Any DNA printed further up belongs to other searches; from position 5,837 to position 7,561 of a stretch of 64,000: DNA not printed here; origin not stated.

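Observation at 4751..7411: Aspartate ammonia-lyase translationally coupled to the [FeFe]-hydrogenase maturase HydF, away from hydE/hydG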

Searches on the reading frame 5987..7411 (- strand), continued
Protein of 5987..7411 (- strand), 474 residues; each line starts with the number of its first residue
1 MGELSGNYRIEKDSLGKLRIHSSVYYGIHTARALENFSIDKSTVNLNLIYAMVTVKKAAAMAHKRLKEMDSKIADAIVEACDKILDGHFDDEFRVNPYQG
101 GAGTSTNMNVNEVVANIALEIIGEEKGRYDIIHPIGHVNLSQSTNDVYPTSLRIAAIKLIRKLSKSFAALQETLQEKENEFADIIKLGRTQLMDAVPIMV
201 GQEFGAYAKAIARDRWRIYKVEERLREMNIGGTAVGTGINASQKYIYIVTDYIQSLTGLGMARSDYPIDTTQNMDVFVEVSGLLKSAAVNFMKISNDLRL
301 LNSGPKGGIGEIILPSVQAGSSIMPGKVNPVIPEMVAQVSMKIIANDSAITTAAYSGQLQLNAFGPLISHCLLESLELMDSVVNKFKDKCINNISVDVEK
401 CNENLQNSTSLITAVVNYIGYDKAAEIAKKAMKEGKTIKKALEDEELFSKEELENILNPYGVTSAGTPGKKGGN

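Call 13: find_homologous_proteins(query=window:5987-7411:-, max_evalue=1e-30)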
Query window:5987-7411:- (474 aa): 8000 proteins with E <= 1e-30 among 8000 candidates; the best 120 are listed.
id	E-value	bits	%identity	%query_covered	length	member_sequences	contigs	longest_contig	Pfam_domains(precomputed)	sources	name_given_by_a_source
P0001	0.0e+0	1034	100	100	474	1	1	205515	PF10415.15,PF00206.26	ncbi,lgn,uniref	ncbi:aspartate ammonia-lyase [Clostridium sediminicola]|uniref:aspartate ammonia-lyase n=1 Tax=Clost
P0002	2.1e-292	988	95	100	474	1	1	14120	PF10415.15,PF00206.26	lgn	-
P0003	5.8e-287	970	94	99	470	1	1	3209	PF10415.15,PF00206.26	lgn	-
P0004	3.3e-255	865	83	98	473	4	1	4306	PF10415.15,PF00206.26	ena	-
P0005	1.4e-215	734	71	96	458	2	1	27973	PF10415.15,PF00206.26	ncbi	ncbi:aspartate ammonia-lyase [Clostridium sp. DL1XJH146]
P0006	1.3e-212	725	71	96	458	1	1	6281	PF10415.15,PF00206.26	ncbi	-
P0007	5.0e-207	706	67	99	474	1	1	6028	PF10415.15,PF00206.26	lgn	-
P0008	6.3e-207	706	69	98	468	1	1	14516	PF10415.15,PF00206.26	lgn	-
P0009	2.8e-206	704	69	98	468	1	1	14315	PF10415.15,PF00206.26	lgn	-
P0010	1.1e-205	702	67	99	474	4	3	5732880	PF10415.15,PF00206.26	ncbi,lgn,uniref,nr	ncbi:aspartate ammonia-lyase [Clostridium carboxidivorans P7]|uniref:aspartate ammonia-lyase n=1 Tax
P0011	1.1e-205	702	67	99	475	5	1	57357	PF10415.15,PF00206.26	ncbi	-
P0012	3.6e-205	700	67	98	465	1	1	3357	PF10415.15,PF00206.26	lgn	-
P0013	3.2e-204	697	67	97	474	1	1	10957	PF10415.15,PF00206.26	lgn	-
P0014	4.6e-204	697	67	98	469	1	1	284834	PF10415.15,PF00206.26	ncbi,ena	-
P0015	9.9e-204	695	66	98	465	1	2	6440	PF10415.15,PF00206.26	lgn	-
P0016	3.4e-203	694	67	97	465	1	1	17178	PF10415.15,PF00206.26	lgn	-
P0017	1.1e-202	692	66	97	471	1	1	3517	PF10415.15,PF00206.26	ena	-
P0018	2.8e-202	691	66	97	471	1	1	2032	PF10415.15,PF00206.26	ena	-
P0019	3.4e-202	690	67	98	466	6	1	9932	PF10415.15,PF00206.26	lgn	-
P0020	4.7e-202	690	67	98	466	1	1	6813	PF10415.15,PF00206.26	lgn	-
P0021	4.8e-202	690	66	98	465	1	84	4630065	PF10415.15,PF00206.26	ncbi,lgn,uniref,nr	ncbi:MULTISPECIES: aspartate ammonia-lyase [Clostridium]|uniref:aspartate ammonia-lyase n=4 Tax=Clos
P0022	5.4e-202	690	66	98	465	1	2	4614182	PF10415.15,PF00206.26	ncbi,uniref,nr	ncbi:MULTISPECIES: aspartate ammonia-lyase [Clostridium]|uniref:aspartate ammonia-lyase n=1 Tax=Clos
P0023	6.0e-202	690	67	98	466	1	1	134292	PF10415.15,PF00206.26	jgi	jgi:aspartate ammonia-lyase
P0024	8.2e-202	689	66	98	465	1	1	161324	PF10415.15,PF00206.26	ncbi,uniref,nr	ncbi:aspartate ammonia-lyase [Clostridium ljungdahlii]|uniref:aspartate ammonia-lyase n=1 Tax=Clostr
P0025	8.8e-202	689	67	98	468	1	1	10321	PF10415.15,PF00206.26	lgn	-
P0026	1.4e-201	688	66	97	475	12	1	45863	PF10415.15,PF00206.26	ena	-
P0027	1.6e-201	688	66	97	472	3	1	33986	PF10415.15,PF00206.26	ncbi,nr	ncbi:MAG: aspartate ammonia-lyase [Firmicutes bacterium]|nr:aspartate ammonia-lyase [Bacillota bacte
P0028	1.6e-201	688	66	98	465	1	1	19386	PF10415.15,PF00206.26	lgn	-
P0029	1.7e-201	688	66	99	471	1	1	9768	PF10415.15,PF00206.26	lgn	-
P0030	1.8e-201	688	66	98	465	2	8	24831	PF10415.15,PF00206.26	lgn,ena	-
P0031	2.0e-201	688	66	98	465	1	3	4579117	PF10415.15,PF00206.26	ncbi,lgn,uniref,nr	ncbi:aspartate ammonia-lyase [Clostridium sp. AWRP]|uniref:aspartate ammonia-lyase n=1 Tax=Clostridi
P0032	2.6e-201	688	67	97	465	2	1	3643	PF10415.15,PF00206.26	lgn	-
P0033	3.2e-201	687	67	98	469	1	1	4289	PF10415.15,PF00206.26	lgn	-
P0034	3.8e-201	687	66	97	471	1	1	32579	PF10415.15,PF00206.26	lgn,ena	-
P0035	4.3e-201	687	66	98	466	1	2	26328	PF10415.15,PF00206.26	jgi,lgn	jgi:aspartate ammonia-lyase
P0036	4.5e-201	687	66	98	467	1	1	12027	PF10415.15,PF00206.26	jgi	-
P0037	4.9e-201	687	66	99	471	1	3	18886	PF10415.15,PF00206.26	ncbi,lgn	-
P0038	5.6e-201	686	67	99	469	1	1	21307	PF10415.15,PF00206.26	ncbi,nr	ncbi:MAG: aspartate ammonia-lyase [Bacillota bacterium]|nr:aspartate ammonia-lyase [Bacillota bacter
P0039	5.7e-201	686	66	98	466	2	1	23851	PF10415.15,PF00206.26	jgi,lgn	-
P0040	6.1e-201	686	65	98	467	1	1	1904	PF10415.15,PF00206.26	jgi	jgi:aspartate ammonia-lyase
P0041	6.7e-201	686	67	98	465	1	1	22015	PF10415.15,PF00206.26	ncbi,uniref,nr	ncbi:aspartate ammonia-lyase [Caloranaerobacter azorensis DSM 13643]|uniref:aspartate ammonia-lyase 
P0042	6.9e-201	686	66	98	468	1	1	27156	PF10415.15,PF00206.26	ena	-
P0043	1.2e-200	685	66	98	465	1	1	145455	PF10415.15,PF00206.26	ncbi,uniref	ncbi:aspartate ammonia-lyase [Caloranaerobacter sp. DY30410]|uniref:aspartate ammonia-lyase n=1 Tax=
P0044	1.6e-200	685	66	98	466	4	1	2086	PF10415.15,PF00206.26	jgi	-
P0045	1.8e-200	685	67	98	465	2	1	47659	PF10415.15,PF00206.26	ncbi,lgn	-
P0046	1.8e-200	685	66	98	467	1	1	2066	PF10415.15,PF00206.26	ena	-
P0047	1.9e-200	685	66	98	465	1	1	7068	PF10415.15,PF00206.26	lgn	-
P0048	1.9e-200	685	67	98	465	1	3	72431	PF10415.15,PF00206.26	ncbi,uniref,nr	ncbi:aspartate ammonia-lyase [Caloranaerobacter azorensis H53214]|uniref:aspartate ammonia-lyase n=1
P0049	2.0e-200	685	69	98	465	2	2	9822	PF10415.15,PF00206.26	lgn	-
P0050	2.0e-200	685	66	97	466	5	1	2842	PF10415.15,PF00206.26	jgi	jgi:aspartate ammonia-lyase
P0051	2.0e-200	685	67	99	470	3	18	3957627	PF10415.15,PF00206.26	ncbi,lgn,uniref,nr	ncbi:aspartate ammonia-lyase [Clostridium acetobutylicum]|uniref:aspartate ammonia-lyase n=1 Tax=Clo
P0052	2.7e-200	684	65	98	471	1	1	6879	PF10415.15,PF00206.26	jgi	jgi:aspartate ammonia-lyase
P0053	2.9e-200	684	66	98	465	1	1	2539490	PF10415.15,PF00206.26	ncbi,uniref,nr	ncbi:aspartate ammonia-lyase [Caloranaerobacter azorensis]|uniref:aspartate ammonia-lyase n=1 Tax=Ca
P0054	3.3e-200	684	66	98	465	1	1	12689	PF10415.15,PF00206.26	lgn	-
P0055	4.2e-200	684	68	98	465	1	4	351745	PF10415.15,PF00206.26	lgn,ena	-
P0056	4.4e-200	683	68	98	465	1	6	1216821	PF10415.15,PF00206.26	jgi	-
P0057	8.7e-200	682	66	98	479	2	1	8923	PF10415.15,PF00206.26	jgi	-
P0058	1.2e-199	682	66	98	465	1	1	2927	PF10415.15,PF00206.26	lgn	-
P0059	1.2e-199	682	67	98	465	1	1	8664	PF10415.15,PF00206.26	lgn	-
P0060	1.5e-199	682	67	98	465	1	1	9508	PF10415.15,PF00206.26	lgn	-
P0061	1.6e-199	682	65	98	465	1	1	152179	PF10415.15,PF00206.26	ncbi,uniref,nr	ncbi:aspartate ammonia-lyase [Caloranaerobacter ferrireducens]|uniref:aspartate ammonia-lyase n=1 Ta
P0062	1.6e-199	682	66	98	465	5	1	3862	PF10415.15,PF00206.26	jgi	-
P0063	1.8e-199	681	66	98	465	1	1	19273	PF10415.15,PF00206.26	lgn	-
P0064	2.5e-199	681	66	98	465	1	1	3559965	PF10415.15,PF00206.26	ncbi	ncbi:aspartate ammonia-lyase [Clostridium sp. JNZ X4-2]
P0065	2.7e-199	681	65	98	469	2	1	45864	PF10415.15,PF00206.26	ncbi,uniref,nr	ncbi:aspartate ammonia-lyase [Clostridium sp.]|uniref:aspartate ammonia-lyase n=1 Tax=Clostridium sp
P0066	2.7e-199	681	65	98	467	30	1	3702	PF10415.15,PF00206.26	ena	-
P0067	6.1e-199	680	66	98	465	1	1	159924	PF10415.15,PF00206.26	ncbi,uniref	ncbi:aspartate ammonia-lyase [Clostridium sp. Mt-5]|uniref:Aspartate ammonia-lyase n=1 Tax=Clostridi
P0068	8.4e-199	679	64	98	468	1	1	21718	PF10415.15,PF00206.26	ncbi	-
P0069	1.1e-198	679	65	98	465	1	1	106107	PF10415.15,PF00206.26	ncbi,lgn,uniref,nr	ncbi:aspartate ammonia-lyase [Caloranaerobacter sp. TR13]|uniref:aspartate ammonia-lyase n=1 Tax=Cal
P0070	1.6e-198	678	67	98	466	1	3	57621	PF10415.15,PF00206.26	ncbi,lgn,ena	-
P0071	1.8e-198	678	65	99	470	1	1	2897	PF10415.15,PF00206.26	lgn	-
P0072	2.1e-198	678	66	98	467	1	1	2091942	PF10415.15,PF00206.26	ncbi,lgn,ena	-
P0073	2.3e-198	678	67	98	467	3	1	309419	PF10415.15,PF00206.26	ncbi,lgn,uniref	ncbi:aspartate ammonia-lyase [Clostridium neuense]|uniref:Aspartate ammonia-lyase n=1 Tax=Clostridiu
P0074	2.6e-198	678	66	98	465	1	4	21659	PF10415.15,PF00206.26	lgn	-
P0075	2.6e-198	678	65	98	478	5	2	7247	PF10415.15,PF00206.26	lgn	-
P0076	2.9e-198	677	65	98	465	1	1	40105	PF10415.15,PF00206.26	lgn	-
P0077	3.0e-198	677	65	98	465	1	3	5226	PF10415.15,PF00206.26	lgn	-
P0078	3.3e-198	677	66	98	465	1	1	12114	PF10415.15,PF00206.26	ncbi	ncbi:MAG: aspartate ammonia-lyase [Eubacteriales bacterium]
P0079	4.1e-198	677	67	98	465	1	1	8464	PF10415.15,PF00206.26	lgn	-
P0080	5.6e-198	677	65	98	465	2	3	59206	PF10415.15,PF00206.26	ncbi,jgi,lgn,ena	-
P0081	7.8e-198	676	66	98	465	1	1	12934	PF10415.15,PF00206.26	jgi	-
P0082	9.6e-198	676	65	98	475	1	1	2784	PF10415.15,PF00206.26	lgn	-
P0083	1.1e-197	676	64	99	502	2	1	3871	PF10415.15,PF00206.26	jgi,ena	-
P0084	1.1e-197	676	64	99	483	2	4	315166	PF10415.15,PF00206.26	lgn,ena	-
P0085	1.3e-197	675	65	97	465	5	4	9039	PF10415.15,PF00206.26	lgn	-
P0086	1.4e-197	675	66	97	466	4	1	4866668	PF10415.15,PF00206.26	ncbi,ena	-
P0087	1.7e-197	675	64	98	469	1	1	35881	PF10415.15,PF00206.26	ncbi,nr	ncbi:MAG: aspartate ammonia-lyase [Clostridia bacterium]|nr:aspartate ammonia-lyase [Clostridia bact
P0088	2.0e-197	675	65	98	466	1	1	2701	PF10415.15,PF00206.26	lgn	-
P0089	2.5e-197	674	65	98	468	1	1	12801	PF10415.15,PF00206.26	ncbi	-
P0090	3.1e-197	674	64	98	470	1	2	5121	PF10415.15,PF00206.26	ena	-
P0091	3.3e-197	674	68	98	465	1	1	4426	PF10415.15,PF00206.26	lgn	-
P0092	3.3e-197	674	64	98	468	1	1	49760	PF10415.15,PF00206.26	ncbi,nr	ncbi:MAG: aspartate ammonia-lyase [Desulfosporosinus sp.]|nr:aspartate ammonia-lyase [Desulfosporosi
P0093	4.1e-197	674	66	99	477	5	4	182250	PF10415.15,PF00206.26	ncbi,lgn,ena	-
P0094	4.2e-197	674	64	98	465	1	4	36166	PF10415.15,PF00206.26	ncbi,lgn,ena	-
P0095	4.4e-197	674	66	97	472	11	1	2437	PF10415.15,PF00206.26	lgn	-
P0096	4.7e-197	673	64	98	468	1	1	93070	PF10415.15,PF00206.26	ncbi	-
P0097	7.2e-197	673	65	98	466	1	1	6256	PF10415.15,PF00206.26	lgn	-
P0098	7.7e-197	673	66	98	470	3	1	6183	PF10415.15,PF00206.26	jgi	jgi:aspartate ammonia-lyase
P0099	8.9e-197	673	65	99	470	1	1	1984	PF10415.15,PF00206.26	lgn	-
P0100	1.1e-196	672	65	99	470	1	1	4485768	PF10415.15,PF00206.26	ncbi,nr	ncbi:aspartate ammonia-lyase [Clostridium sp. CT7]|nr:aspartate ammonia-lyase [Clostridium sp. CT7]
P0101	1.4e-196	672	67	98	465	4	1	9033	PF10415.15,PF00206.26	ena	-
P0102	1.4e-196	672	65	98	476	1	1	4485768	PF10415.15,PF00206.26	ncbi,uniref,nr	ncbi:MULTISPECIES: aspartate ammonia-lyase [Clostridium]|uniref:aspartate ammonia-lyase n=1 Tax=Clos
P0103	1.8e-196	672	65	97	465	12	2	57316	PF10415.15,PF00206.26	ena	-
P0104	2.0e-196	671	64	98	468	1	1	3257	PF10415.15,PF00206.26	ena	-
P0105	2.5e-196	671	65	98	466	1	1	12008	PF10415.15,PF00206.26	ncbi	-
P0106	2.9e-196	671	64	99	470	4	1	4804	PF10415.15,PF00206.26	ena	-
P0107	2.9e-196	671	64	98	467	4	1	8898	PF10415.15,PF00206.26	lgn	-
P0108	3.3e-196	671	64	98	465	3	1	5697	PF10415.15,PF00206.26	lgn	-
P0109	4.0e-196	670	65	98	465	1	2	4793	PF10415.15,PF00206.26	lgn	-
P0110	4.4e-196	670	65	98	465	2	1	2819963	PF10415.15,PF00206.26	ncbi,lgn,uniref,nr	ncbi:aspartate ammonia-lyase [Clostridium fermenticellae]|uniref:aspartate ammonia-lyase n=1 Tax=Clo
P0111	4.5e-196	670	67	98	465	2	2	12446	PF10415.15,PF00206.26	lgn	-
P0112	4.8e-196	670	64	98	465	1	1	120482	PF10415.15,PF00206.26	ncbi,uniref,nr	ncbi:aspartate ammonia-lyase [Clostridium sp. SHJSY1]|uniref:aspartate ammonia-lyase n=1 Tax=Clostri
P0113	5.0e-196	670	64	98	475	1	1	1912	PF10415.15,PF00206.26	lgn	-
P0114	5.3e-196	670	64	98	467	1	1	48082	PF10415.15,PF00206.26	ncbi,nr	ncbi:MAG: aspartate ammonia-lyase [Bacillota bacterium]|nr:aspartate ammonia-lyase [Bacillota bacter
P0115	5.8e-196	670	65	97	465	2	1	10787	PF10415.15,PF00206.26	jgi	-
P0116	6.9e-196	670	64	98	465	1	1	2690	PF10415.15,PF00206.26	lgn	-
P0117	7.6e-196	670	64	98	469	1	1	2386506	PF10415.15,PF00206.26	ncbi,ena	-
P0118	8.5e-196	669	64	98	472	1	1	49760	PF10415.15,PF00206.26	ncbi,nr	ncbi:MAG: aspartate ammonia-lyase [Desulfosporosinus sp.]|nr:aspartate ammonia-lyase [Desulfosporosi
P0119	8.8e-196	669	64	98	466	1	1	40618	PF10415.15,PF00206.26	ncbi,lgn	-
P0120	9.3e-196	669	66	97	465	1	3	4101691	PF10415.15,PF00206.26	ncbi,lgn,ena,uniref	ncbi:aspartate ammonia-lyase [Clostridium sp. BJN0013]|uniref:aspartate ammonia-lyase n=1 Tax=Clostr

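Call 16: find_related_loci(query=A1, collection=genome_contigs, flank=10000)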
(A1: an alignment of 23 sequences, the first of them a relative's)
Query A1 (474 aa) in genome_contigs; peptide patterns used: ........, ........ (x = any residue, [..] = any of these).
600 stretches matched a pattern (row limit reached: there are more); 600 encode a relative of the query (tblastn E <= 1e-3); the best 80 are kept; 80 distinct loci.
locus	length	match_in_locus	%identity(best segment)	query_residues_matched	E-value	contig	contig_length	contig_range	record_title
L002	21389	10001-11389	64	8-470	0e+0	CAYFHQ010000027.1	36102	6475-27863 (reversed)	MAG TPA_asm: uncultured Peptostreptococcaceae bacterium isolate ERP003628_co2_39 genome assembly, contig: NODE_851_lengt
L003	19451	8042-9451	65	2-471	0e+0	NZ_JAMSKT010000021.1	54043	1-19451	Clostridium caldaquaticum strain SYSU GA19001 NODE_21_length_54043_cov_3.440902, whole genome shotgun sequence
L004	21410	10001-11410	62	1-470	0e+0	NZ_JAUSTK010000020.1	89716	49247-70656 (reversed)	Paenibacillus wynnii strain DS2010 Ga0466930_20, whole genome shotgun sequence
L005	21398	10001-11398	62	7-472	0e+0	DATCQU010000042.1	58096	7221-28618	MAG TPA_asm: Desulfosporosinus sp. isolate SMAG_U7261 k141_151032, whole genome shotgun sequence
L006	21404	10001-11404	59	7-474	0e+0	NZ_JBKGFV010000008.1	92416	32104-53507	Fontibacillus sp. BL9 Contig8, whole genome shotgun sequence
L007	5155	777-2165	59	8-470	0e+0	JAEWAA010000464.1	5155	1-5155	MAG: Bacillota bacterium isolate OH_PBB_190 k127_1503953, whole genome shotgun sequence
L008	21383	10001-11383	59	9-470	0e+0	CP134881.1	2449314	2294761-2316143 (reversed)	Mycoplasmatota bacterium WC44 chromosome, complete genome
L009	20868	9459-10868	56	8-474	5e-177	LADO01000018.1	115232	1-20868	MAG: Peptococcaceae bacterium BRH_c4b BRHa_1000919, whole genome shotgun sequence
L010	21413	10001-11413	55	4-474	4e-174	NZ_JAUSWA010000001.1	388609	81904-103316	Paenibacillus brasilensis strain DSM 14914 Ga0480240_01, whole genome shotgun sequence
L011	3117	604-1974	56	8-464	0e+0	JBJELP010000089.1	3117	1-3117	MAG: Lachnospiraceae bacterium isolate LOHA11_bin.017 NODE_21862_length_3117_cov_4.847159, whole genome shotgun sequence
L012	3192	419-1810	55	8-471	0e+0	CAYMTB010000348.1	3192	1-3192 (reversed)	MAG TPA_asm: uncultured Syntrophorhabdaceae bacterium isolate SRP142039_co1_93 genome assembly, contig: NODE_43486_lengt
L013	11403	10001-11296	58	9-435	1e-169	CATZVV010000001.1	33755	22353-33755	MAG TPA_asm: uncultured Lachnoclostridium sp. isolate ERR9762675_bin.24_MetaWRAP_v1.3_MAG genome assembly, contig: ERZ18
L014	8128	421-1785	57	9-464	2e-167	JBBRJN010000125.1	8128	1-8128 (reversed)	MAG: Kiritimatiellia bacterium isolate Co_metawrap_2871 Cmw_2871_k141_13587568_length_8128_cov_9.0000, whole genome shot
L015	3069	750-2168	51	7-463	2e-168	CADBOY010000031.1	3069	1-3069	MAG: uncultured Lachnospiraceae bacterium isolate RUG14163 genome assembly, contig: RUG14163_asm_31, whole genome shotgu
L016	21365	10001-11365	53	9-463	4e-158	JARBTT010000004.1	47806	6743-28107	MAG: Massilibacillus sp. isolate L_E1_T20_C_bin.151 scaffold_838, whole genome shotgun sequence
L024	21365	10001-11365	48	5-459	2e-149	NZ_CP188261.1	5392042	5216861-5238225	MAG: Solidesulfovibrio sp. DCME chromosome, complete genome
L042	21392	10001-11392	47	3-466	8e-143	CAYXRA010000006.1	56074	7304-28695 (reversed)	MAG TPA_asm: uncultured Calditrichaceae bacterium isolate SRP141376_co2_326 genome assembly, contig: NODE_1421_length_56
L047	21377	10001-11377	50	9-466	3e-141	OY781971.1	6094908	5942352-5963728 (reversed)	MAG: uncultured Draconibacterium sp. isolate 4b4401df-a607-4228-8dea-8fc876f44265 genome assembly, chromosome: 1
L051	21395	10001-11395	44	7-470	9e-140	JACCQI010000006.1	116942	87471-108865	MAG: Desulfovibrionaceae bacterium isolate MIC098Bin4 NODE_39_length_116942_cov_18.751264, whole genome shotgun sequence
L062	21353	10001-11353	48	9-466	1e-135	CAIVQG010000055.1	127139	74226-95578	MAG: uncultured delta proteobacterium isolate AlinenLipids_bin-4002 genome assembly, contig: bin-4002:55/83, whole genom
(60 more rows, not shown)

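Call 42: find_related_loci(query=A2, collection=metagenome_contigs, flank=6000)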
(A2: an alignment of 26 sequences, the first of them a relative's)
Query A2 (411 aa) in metagenome_contigs; peptide patterns used: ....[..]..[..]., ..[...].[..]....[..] (x = any residue, [..] = any of these).
600 stretches matched a pattern (row limit reached: there are more); 599 encode a relative of the query (tblastn E <= 1e-3); the best 80 are kept; 80 distinct loci.
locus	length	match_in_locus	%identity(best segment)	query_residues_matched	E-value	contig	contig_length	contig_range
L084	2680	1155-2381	63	2-411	0e+0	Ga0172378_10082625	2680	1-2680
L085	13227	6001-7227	62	4-409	4e-172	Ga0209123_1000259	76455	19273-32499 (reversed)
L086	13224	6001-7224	66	4-411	0e+0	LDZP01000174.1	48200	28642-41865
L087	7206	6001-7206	64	4-402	9e-170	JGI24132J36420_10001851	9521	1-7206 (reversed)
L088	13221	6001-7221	62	4-410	1e-168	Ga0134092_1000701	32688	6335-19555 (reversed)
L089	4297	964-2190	60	4-411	4e-171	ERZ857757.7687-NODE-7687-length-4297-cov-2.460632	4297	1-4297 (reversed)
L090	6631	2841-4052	58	4-407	8e-165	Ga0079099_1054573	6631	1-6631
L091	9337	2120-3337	59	2-409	7e-163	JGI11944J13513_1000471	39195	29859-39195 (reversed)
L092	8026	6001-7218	61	3-402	3e-162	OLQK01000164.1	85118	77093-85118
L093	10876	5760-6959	61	3-410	4e-162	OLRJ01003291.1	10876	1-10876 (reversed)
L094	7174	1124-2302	61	3-402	2e-161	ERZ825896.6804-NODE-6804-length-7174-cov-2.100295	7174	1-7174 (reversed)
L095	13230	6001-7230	59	1-410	2e-161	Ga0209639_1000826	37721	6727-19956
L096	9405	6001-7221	58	4-410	1e-159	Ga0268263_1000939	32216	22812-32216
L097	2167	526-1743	57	4-410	2e-171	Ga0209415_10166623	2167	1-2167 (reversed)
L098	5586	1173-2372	60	4-402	7e-161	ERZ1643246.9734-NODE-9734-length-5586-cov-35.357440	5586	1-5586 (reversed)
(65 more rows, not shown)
